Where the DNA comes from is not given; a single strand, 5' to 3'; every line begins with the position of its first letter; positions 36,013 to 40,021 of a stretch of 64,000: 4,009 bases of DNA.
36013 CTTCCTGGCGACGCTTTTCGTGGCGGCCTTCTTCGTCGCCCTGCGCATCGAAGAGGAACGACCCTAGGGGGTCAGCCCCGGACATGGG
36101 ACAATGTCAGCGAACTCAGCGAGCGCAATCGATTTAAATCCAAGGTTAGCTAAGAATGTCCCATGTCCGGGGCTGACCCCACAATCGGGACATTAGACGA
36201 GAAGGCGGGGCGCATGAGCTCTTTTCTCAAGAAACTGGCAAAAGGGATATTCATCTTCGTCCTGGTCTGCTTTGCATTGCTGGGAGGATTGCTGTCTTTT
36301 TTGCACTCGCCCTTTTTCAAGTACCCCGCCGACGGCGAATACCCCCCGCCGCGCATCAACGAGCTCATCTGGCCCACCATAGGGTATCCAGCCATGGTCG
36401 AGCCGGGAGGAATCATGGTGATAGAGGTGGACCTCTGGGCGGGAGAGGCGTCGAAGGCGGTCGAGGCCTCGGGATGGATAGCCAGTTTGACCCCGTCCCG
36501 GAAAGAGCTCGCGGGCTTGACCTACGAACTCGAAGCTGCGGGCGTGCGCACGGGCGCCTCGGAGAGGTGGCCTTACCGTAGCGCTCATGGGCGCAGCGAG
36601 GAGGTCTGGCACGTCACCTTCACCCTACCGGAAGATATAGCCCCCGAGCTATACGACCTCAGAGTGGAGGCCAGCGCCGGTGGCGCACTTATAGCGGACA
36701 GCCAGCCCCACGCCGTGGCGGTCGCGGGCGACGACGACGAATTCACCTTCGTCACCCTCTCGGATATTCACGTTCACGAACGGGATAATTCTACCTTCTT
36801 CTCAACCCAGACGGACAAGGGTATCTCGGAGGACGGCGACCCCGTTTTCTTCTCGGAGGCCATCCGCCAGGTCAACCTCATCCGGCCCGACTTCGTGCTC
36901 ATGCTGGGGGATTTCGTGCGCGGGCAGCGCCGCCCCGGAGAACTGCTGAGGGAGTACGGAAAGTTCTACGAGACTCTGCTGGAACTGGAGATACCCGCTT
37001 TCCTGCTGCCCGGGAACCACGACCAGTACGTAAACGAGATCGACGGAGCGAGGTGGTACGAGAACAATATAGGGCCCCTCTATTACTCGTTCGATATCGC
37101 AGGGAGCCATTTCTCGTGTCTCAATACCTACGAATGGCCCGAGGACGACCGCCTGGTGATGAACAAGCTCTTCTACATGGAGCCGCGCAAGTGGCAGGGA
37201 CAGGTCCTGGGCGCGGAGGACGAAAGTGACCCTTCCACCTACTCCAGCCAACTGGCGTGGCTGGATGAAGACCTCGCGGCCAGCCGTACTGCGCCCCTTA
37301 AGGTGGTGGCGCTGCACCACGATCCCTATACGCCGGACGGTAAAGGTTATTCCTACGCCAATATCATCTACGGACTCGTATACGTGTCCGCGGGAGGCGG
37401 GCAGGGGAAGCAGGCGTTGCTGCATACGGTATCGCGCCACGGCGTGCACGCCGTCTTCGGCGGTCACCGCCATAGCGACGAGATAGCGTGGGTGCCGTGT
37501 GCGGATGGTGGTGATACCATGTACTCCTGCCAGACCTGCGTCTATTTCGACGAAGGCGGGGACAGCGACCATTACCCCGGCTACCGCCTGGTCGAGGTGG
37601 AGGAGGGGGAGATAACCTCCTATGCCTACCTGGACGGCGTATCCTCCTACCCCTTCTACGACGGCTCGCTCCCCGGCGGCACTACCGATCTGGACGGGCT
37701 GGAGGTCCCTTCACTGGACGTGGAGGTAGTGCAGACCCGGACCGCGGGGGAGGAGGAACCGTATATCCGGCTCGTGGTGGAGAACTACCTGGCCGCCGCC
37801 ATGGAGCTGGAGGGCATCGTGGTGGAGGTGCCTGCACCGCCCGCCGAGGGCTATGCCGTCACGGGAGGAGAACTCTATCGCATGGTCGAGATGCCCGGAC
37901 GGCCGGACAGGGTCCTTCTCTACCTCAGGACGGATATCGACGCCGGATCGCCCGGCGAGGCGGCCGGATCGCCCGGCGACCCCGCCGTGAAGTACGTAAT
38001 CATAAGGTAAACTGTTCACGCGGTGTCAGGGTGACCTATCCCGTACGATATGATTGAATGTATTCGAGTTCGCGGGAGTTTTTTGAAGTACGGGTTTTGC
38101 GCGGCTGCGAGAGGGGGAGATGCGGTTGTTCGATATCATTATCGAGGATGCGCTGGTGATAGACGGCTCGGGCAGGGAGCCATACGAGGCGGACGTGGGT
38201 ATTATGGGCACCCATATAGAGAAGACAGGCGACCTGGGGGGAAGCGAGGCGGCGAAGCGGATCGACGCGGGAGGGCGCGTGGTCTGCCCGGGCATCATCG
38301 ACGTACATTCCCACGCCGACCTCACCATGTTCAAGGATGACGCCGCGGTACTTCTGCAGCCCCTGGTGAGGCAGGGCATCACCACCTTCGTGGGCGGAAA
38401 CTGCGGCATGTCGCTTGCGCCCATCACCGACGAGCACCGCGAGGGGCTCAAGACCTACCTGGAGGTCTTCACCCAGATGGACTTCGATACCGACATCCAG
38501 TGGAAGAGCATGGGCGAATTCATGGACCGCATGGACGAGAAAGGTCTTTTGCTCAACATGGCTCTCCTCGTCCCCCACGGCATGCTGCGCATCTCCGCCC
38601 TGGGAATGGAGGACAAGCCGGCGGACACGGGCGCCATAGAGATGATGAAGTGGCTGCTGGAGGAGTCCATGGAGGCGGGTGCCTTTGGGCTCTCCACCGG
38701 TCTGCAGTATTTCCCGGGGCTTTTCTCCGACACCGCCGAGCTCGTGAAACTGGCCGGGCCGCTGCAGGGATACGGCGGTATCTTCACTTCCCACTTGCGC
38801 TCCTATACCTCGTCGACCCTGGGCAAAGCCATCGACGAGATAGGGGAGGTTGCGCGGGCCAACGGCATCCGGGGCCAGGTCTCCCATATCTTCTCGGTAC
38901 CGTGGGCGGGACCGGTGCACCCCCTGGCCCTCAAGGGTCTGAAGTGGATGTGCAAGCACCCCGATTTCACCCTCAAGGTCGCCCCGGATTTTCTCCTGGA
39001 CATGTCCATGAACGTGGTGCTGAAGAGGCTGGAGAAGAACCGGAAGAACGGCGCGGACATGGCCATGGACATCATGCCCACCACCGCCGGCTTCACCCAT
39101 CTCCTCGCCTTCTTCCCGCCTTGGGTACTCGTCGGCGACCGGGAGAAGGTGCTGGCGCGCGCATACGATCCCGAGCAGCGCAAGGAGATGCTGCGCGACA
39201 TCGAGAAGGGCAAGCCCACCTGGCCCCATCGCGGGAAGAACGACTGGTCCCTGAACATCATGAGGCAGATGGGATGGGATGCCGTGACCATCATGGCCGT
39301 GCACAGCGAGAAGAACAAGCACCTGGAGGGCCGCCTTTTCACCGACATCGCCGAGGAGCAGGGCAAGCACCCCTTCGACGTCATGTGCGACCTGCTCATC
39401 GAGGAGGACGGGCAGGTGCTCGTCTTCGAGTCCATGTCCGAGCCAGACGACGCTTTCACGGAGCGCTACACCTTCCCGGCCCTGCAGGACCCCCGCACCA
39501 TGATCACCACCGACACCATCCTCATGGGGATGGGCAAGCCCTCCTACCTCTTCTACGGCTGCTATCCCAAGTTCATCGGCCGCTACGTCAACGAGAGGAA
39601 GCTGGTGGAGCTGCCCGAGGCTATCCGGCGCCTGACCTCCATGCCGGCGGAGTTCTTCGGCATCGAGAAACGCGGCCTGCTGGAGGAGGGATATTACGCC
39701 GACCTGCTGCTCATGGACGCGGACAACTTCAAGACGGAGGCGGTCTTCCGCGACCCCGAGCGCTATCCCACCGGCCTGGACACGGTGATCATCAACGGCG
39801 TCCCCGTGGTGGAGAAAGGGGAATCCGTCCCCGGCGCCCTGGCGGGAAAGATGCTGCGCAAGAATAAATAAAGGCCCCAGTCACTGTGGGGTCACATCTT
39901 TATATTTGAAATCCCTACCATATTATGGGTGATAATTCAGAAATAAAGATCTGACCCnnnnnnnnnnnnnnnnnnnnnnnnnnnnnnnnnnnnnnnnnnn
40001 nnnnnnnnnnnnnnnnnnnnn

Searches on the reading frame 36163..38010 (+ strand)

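Call 3: search_protein_families(library=pfam, proteins=[window:36163-38010:+], max_evalue=0.01)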
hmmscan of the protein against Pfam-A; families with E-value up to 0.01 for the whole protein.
window:36163-38010:+ (615 aa): 1 family
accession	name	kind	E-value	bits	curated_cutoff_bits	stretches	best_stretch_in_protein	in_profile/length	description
PF00149.33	Metallophos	-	5.7e-15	56.7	21.5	1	195-438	2-190/191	Calcineurin-like phosphoesterase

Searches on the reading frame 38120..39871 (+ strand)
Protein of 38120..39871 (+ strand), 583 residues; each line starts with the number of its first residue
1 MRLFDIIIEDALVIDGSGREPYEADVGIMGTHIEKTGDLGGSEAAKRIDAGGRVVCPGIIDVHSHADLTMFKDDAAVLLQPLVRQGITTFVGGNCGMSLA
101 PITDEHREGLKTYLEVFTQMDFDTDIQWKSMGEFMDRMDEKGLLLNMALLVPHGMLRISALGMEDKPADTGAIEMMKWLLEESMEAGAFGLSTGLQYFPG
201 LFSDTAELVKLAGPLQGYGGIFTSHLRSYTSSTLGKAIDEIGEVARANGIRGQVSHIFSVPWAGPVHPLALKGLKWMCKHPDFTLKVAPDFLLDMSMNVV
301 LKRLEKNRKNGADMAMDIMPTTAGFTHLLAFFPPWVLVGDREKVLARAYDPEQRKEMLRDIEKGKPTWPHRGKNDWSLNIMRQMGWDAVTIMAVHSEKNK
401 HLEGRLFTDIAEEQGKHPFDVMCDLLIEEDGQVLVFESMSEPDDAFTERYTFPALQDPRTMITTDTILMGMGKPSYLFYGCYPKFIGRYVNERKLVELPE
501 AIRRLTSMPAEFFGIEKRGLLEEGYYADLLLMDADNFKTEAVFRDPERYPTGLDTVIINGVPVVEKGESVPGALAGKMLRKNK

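Call 3: search_protein_families(library=pfam, proteins=[window:38120-39871:+], max_evalue=0.01)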
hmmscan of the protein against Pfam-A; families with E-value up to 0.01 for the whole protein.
window:38120-39871:+ (583 aa): 2 families
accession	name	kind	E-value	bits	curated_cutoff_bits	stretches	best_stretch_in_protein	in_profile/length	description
PF07969.17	Amidohydro_3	-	4.9e-19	69.6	29.7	2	462-564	371-472/472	Amidohydrolase family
PF01979.26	Amidohydro_1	-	7.1e-11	42.4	25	1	489-560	275-342/345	Amidohydrolase family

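Call 4: search_protein_families(library=ncbifam, proteins=[window:38120-39871:+], max_evalue=0.01)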
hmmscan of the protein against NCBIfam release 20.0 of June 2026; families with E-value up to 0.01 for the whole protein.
window:38120-39871:+ (583 aa): 57 families (the best 25 are shown)
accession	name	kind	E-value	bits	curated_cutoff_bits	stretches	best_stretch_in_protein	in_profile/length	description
NF006560.0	PRK09061.1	subfamily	4.7e-38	130.7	340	2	480-581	407-513/517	amidohydrolase family protein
NF006689.0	PRK09237.1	equivalog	3.5e-13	48.9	371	1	4-97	3-97/383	amidohydrolase/deacetylase family metallohydrolase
NF004839.0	PRK06189.1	equivalog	3.2e-12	45.8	631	2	3-67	2-64/451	allantoinase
TIGR00857.1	pyrC_multi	subfamily_domain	3e-11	43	279.05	2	22-66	4-48/412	dihydroorotase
NF006688.0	PRK09236.1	equivalog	1.4e-10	40.6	535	1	494-536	346-388/444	dihydroorotase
TIGR01178.1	ade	equivalog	1.5e-10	40.2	472.5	2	5-71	1-64/552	adenine deaminase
NF002668.0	PRK02382.1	equivalog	2.1e-10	39.9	452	2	7-65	2-56/436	dihydroorotase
NF006559.0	PRK09060.1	equivalog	3.3e-10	38.9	482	1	3-65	4-64/444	dihydroorotase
NF011990.0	PRK15446.2-6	subfamily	4.5e-10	38.8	233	2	491-550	321-370/390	alpha-D-ribose 1-methylphosphonate 5-triphosphate diphosphatase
NF011987.0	PRK15446.2-3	subfamily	1.1e-09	37.6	253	1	491-542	322-373/395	alpha-D-ribose 1-methylphosphonate 5-triphosphate diphosphatase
NF009941.0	PRK13404.1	subfamily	1.9e-09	36.7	647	1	3-69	3-66/478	dihydropyrimidinase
NF006839.0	PRK09357.1-4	equivalog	2.4e-09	36.3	576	1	6-66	2-62/422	dihydroorotase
NF005791.0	PRK07627.1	equivalog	8e-09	34.9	442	2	6-66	3-64/425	dihydroorotase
TIGR02318.1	phosphono_phnM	equivalog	8e-09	34.9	390.55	1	493-535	317-359/376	phosphonate metabolism protein PhnM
TIGR03178.1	allantoinase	equivalog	1.1e-08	34.4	357.85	1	5-66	1-60/441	allantoinase AllB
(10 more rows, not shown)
